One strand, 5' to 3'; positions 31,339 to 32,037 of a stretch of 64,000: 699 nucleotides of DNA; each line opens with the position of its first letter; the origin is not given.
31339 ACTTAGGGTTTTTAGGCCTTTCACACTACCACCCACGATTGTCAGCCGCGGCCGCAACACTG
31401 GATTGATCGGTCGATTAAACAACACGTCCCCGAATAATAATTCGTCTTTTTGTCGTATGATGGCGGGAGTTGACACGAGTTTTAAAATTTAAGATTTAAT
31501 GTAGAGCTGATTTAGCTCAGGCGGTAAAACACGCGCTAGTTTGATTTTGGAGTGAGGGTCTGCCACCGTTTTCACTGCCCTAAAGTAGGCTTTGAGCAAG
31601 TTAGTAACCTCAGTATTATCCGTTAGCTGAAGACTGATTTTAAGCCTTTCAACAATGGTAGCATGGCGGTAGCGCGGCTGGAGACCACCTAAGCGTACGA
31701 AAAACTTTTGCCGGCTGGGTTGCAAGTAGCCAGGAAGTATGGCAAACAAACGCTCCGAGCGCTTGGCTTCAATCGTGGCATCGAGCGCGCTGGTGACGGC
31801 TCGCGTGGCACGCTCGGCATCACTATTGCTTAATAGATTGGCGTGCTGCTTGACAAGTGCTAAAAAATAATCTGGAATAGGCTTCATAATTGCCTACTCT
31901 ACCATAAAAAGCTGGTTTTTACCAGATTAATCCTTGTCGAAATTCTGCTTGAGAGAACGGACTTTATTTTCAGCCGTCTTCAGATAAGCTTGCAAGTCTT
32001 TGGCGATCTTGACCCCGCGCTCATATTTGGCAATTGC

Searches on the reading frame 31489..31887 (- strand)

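Call 67: search_protein_families(library=pfam, proteins=[window:31489-31887:-], max_evalue=0.00001)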
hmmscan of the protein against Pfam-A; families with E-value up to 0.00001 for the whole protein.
window:31489-31887:- (132 aa): 1 family
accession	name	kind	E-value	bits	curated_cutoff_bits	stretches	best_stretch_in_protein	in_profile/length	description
PF10025.14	DUF2267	-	1.7e-09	38.4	29.8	0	77-129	3-55/122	Uncharacterized conserved protein (DUF2267)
